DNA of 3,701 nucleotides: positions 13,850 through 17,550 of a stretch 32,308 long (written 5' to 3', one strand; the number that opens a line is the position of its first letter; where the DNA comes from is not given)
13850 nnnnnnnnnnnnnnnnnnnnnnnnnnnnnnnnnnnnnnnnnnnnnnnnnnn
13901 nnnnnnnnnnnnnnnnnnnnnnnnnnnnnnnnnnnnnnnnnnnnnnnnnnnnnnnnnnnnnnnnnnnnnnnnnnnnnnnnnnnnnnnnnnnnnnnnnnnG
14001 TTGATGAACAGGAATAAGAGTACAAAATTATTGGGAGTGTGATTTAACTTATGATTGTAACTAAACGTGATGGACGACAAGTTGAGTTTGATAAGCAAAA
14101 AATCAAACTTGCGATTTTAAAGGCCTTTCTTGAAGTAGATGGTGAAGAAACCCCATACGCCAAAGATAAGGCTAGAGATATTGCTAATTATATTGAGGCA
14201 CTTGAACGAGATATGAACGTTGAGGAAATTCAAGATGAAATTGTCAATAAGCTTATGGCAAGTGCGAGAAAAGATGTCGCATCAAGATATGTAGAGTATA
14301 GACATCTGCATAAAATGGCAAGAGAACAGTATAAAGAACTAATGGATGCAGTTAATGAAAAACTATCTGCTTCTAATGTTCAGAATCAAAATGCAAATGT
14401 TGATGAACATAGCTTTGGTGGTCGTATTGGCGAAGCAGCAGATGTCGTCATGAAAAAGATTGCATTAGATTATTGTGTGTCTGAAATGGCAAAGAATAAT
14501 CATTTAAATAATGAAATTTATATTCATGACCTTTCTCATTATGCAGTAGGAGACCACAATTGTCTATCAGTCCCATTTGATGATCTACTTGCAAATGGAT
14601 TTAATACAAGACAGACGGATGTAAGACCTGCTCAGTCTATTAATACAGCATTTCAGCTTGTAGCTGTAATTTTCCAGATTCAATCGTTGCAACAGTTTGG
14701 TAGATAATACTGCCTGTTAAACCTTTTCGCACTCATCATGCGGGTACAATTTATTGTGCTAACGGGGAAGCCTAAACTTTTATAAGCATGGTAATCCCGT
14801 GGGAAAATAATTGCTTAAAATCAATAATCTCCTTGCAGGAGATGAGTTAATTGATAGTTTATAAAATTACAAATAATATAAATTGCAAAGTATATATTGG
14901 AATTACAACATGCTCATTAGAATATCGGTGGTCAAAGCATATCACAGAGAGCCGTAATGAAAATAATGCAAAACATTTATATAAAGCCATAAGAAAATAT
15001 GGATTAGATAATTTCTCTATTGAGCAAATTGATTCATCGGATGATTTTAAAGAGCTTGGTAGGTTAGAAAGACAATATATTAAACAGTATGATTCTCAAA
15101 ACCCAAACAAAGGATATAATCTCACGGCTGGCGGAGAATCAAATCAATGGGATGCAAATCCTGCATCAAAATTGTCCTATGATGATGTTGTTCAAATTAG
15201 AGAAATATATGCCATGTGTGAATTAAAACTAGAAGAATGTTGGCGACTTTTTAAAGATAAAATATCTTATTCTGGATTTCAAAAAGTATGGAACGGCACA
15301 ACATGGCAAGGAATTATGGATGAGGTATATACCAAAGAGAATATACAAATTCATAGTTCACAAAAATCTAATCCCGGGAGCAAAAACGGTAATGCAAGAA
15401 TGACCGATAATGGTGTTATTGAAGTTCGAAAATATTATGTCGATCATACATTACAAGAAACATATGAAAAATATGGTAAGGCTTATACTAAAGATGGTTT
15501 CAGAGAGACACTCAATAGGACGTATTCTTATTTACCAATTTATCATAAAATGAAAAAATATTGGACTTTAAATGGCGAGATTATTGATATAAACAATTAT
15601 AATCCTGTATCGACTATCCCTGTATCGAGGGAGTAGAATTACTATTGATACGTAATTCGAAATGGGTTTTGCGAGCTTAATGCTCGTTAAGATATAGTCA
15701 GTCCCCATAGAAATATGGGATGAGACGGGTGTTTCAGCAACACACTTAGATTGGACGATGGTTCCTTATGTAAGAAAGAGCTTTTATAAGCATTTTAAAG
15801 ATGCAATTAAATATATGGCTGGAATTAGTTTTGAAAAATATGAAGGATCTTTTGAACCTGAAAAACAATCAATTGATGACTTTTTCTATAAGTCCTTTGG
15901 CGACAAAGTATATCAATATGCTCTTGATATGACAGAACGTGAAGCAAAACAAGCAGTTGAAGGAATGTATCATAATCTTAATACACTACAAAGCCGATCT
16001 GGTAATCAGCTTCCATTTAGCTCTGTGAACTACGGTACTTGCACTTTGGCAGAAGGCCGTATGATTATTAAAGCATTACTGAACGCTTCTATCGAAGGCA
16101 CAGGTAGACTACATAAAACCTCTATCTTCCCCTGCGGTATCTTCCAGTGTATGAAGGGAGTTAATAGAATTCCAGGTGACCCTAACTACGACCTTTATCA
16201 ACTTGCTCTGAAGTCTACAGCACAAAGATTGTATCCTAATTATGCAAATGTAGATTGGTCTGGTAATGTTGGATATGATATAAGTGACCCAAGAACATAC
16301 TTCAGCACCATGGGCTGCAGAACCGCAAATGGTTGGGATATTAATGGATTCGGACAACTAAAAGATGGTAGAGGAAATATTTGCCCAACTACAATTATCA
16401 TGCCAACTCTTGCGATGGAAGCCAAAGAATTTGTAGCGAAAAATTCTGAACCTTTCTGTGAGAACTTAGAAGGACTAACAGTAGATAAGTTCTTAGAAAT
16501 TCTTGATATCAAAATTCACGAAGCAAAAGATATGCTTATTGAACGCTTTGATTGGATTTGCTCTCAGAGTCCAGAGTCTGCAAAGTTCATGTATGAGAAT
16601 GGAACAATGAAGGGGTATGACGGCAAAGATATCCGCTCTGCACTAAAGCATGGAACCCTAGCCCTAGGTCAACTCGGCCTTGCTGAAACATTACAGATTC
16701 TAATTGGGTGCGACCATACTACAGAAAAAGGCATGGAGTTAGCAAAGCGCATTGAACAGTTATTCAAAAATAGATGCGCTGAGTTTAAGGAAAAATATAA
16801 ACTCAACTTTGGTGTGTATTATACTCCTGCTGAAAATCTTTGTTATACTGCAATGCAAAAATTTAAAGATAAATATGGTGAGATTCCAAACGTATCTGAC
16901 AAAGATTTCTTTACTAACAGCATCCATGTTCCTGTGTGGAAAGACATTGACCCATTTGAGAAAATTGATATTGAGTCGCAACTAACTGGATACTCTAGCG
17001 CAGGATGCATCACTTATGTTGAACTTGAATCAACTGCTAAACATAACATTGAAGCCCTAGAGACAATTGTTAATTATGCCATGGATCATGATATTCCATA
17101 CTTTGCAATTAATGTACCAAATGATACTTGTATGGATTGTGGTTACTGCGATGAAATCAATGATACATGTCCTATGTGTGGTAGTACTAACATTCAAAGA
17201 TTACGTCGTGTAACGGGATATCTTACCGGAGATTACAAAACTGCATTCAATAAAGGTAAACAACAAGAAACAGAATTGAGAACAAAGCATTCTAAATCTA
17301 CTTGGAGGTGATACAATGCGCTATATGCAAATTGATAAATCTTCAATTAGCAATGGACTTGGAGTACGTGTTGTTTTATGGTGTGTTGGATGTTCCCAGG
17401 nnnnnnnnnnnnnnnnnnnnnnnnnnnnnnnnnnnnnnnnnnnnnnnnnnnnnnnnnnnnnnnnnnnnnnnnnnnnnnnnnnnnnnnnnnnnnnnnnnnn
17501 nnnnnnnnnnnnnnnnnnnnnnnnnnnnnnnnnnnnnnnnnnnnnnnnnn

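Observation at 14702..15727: nrdD split by a T4-td-like group I intron carrying a GIY-YIG homing endonuclease with a sequestered RBS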

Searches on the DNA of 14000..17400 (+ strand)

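Call 6: search_dna_similar(query=window:14000-17400:+, collection=phages, mode=near, max_rows=30)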
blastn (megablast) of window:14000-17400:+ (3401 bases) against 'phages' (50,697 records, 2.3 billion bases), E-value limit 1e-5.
No match.

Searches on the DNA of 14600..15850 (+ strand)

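Call 4: search_rna_families(source=window, start=14600, end=15850, threshold=evalue, max_evalue=10, show_alignments=4)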
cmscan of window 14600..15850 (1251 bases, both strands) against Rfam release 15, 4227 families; matches with E-value up to 10: 3.
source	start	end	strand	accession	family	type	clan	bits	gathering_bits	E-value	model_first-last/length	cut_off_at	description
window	15532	15720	+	RF00028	Intron_gpI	Intron;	-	27.3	50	0.00012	1-253/253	no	Group I catalytic intron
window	14833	14888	+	RF00208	snoR72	Gene; snRNA; snoRNA; CD-box;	-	21.7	43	3.4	1-87/87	no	Small nucleolar RNA R72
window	14995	15055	+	RF02475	GlsR6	Gene; snRNA; snoRNA; CD-box;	-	12.8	75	5.3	1-59/59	no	Small nucleolar RNA GlsR6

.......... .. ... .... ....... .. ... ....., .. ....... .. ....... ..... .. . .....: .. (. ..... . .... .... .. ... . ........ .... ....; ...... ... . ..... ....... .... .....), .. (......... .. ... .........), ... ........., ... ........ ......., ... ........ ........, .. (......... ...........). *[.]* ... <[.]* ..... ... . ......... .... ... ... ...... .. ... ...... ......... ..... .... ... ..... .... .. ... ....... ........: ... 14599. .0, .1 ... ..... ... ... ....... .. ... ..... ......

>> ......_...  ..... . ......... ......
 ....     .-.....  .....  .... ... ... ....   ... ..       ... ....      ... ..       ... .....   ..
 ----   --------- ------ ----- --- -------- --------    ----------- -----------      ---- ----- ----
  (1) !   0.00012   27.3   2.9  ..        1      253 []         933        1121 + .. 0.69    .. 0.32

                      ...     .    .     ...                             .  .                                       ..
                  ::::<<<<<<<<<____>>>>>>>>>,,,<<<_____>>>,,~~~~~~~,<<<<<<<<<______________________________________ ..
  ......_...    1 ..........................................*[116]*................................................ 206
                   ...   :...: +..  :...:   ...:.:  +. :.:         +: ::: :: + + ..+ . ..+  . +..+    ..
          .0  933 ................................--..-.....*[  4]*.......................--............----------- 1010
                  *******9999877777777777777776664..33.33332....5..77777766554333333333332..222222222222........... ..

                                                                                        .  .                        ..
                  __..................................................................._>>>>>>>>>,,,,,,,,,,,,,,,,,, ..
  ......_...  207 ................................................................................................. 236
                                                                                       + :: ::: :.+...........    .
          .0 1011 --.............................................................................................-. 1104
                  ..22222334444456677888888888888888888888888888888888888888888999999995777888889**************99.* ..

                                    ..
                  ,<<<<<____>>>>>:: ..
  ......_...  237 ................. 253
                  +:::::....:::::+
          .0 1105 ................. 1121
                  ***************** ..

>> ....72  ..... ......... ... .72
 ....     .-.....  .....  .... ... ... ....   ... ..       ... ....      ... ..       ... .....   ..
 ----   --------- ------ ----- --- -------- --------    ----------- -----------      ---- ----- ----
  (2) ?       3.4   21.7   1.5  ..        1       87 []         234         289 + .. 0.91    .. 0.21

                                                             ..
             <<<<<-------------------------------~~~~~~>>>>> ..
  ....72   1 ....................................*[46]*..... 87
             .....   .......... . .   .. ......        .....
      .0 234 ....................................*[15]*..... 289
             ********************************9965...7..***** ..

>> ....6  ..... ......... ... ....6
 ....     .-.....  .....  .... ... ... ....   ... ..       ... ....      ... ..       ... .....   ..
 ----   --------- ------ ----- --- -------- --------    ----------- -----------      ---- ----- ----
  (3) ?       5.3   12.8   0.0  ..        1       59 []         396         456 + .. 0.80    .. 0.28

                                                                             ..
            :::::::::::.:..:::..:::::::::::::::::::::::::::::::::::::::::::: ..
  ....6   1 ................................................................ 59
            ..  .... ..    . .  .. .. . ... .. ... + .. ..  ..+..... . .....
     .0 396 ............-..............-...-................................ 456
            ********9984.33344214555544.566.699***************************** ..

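Call 7: search_dna_similar(query=window:14702-15727:+, collection=phages, mode=distant, max_rows=40)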
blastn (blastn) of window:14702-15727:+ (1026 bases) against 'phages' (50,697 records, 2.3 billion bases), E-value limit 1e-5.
Records with a match: 9; places in all: 10; records where one place covers at least 80% of the query: 0.
Best place of each record, by identity: 90-95% 5; 60-80% 4.
By first word of the organism name: Enterocloster 5; Enterococcus 2; Lactococcus 2.
By host as written in the record: Enterocloster bolteae DA473 3; Enterococcus faecalis 2; Lactococcus lactis 2; Enterocloster bolteae DA457 2.
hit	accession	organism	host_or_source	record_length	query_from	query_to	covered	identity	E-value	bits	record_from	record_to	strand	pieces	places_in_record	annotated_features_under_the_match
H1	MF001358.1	Enterococcus phage EF1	Enterococcus faecalis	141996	890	1014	12%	74.6%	6e-10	72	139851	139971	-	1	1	hypothetical protein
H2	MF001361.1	Enterococcus phage EF5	Enterococcus faecalis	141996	890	1014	12%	74.6%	6e-10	72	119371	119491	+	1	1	hypothetical protein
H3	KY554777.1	Lactococcus phage LW81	Lactococcus lactis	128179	888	966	8%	79.3%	3e-7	63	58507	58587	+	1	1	none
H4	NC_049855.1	Lactococcus phage LW81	Lactococcus lactis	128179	888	966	8%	79.3%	3e-7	63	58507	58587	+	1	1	none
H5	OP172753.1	Enterocloster phage CB457P1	Enterocloster bolteae DA457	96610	52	104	5%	90.7%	6e-10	73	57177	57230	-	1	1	none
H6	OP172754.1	Enterocloster phage CB457P2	Enterocloster bolteae DA457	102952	52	104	5%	90.7%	6e-10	73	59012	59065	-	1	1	none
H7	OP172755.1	Enterocloster phage CB473P1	Enterocloster bolteae DA473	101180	52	104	5%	90.7%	6e-10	73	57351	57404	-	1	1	none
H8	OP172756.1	Enterocloster phage CB473P2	Enterocloster bolteae DA473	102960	52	104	5%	90.7%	6e-10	73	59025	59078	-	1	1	none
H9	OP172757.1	Enterocloster phage CB473P3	Enterocloster bolteae DA473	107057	52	104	5%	90.7%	6e-10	73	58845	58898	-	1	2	none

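Call 8: get_annotated_region(hit=H5, flank=3000)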
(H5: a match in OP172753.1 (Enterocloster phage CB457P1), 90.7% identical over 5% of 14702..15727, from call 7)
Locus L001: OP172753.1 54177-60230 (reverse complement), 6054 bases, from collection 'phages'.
description: Enterocloster phage CB457P1, complete genome.
organism: Enterocloster phage CB457P1 (NCBI taxid 2968631)
taxonomy: Viruses; Duplodnaviria; Heunggongvirae; Uroviricota; Caudoviricetes
host: Enterocloster bolteae DA457; source: municipal sewage; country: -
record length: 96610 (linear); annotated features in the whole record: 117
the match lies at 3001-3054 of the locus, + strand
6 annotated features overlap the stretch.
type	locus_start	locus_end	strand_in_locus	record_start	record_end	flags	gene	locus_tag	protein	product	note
CDS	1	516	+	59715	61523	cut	-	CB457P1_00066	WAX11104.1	hypothetical protein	-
CDS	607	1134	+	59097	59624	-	-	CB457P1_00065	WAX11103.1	hypothetical protein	-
CDS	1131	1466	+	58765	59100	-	-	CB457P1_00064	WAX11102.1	hypothetical protein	-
CDS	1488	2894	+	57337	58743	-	-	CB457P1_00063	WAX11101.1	hypothetical protein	-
CDS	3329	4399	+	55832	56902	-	-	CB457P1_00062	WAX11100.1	hypothetical protein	-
CDS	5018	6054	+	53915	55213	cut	-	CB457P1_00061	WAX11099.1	hypothetical protein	-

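Call 9: get_annotated_region(hit=H1, flank=3000)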
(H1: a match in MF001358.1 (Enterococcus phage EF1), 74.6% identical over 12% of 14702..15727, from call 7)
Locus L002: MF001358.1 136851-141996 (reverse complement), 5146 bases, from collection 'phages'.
description: Enterococcus phage EF1, partial genome.
organism: Enterococcus phage EF1 (NCBI taxid 2025813)
taxonomy: Viruses; Duplodnaviria; Heunggongvirae; Uroviricota; Caudoviricetes
host: Enterococcus faecalis; source: -; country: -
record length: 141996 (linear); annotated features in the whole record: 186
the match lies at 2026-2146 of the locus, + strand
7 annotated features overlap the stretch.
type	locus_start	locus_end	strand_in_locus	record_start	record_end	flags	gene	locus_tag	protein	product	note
CDS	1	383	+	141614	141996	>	-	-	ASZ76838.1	hypothetical protein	-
CDS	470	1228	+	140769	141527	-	-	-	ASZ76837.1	hypothetical protein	-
CDS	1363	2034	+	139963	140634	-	-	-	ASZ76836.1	hypothetical protein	-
CDS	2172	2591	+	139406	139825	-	-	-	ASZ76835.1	hypothetical protein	-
CDS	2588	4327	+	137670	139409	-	-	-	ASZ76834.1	hypothetical protein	-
CDS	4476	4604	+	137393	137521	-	-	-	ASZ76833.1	hypothetical protein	-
CDS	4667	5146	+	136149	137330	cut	-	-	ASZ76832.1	RecD-like DNA helicase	RecD-like DNA helicase Atu2026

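Call 10: get_annotated_region(hit=H3, flank=3000)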
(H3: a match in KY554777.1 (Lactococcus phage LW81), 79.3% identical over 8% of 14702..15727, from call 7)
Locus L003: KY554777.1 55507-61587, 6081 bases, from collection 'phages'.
description: Lactococcus phage LW81, complete genome.
organism: Lactococcus phage LW81 (NCBI taxid 1965482)
taxonomy: Viruses; Duplodnaviria; Heunggongvirae; Uroviricota; Caudoviricetes; Audreyjarvisvirus; Audreyjarvisvirus LW81
host: Lactococcus lactis; source: cheese whey; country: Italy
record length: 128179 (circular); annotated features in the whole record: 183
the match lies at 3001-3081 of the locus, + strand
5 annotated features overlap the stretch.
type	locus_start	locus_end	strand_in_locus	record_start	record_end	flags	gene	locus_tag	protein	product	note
CDS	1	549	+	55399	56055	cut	-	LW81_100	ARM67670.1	hypothetical protein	-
CDS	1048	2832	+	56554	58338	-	-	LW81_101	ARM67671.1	subunit B of ATP-hydrolyzing DNA topoisomerase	-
CDS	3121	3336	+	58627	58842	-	-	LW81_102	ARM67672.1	subunit B of ATP-hydrolyzing DNA topoisomerase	-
CDS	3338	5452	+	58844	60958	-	-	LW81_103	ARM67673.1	DNA gyrase/topoisomerase IV subunit A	-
CDS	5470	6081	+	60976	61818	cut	-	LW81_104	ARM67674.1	DNA adenine methylase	-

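Call 11: search_rna_families(sources=[L001, L002, L003], threshold=gathering, show_alignments=3)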
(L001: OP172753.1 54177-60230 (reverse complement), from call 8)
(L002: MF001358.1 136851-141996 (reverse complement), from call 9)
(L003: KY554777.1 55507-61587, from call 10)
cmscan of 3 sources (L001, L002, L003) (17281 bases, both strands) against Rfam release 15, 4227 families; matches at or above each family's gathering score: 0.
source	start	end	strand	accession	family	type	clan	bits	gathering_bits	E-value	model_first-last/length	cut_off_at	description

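Call 24: search_rna_families(source=L003, start=2700, end=3250, threshold=evalue, max_evalue=1, show_alignments=1)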
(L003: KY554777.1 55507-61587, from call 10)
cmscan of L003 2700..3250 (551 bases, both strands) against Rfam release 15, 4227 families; matches with E-value up to 1: 2.
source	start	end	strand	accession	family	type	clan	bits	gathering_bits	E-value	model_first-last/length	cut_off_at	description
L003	2957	3051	+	RF01822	RsaJ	Gene; sRNA;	-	17.4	100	0.086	1-287/287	no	RNA Staph. aureus A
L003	2799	3133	+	RF00028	Intron_gpI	Intron;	-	15.3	50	0.22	1-253/253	no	Group I catalytic intron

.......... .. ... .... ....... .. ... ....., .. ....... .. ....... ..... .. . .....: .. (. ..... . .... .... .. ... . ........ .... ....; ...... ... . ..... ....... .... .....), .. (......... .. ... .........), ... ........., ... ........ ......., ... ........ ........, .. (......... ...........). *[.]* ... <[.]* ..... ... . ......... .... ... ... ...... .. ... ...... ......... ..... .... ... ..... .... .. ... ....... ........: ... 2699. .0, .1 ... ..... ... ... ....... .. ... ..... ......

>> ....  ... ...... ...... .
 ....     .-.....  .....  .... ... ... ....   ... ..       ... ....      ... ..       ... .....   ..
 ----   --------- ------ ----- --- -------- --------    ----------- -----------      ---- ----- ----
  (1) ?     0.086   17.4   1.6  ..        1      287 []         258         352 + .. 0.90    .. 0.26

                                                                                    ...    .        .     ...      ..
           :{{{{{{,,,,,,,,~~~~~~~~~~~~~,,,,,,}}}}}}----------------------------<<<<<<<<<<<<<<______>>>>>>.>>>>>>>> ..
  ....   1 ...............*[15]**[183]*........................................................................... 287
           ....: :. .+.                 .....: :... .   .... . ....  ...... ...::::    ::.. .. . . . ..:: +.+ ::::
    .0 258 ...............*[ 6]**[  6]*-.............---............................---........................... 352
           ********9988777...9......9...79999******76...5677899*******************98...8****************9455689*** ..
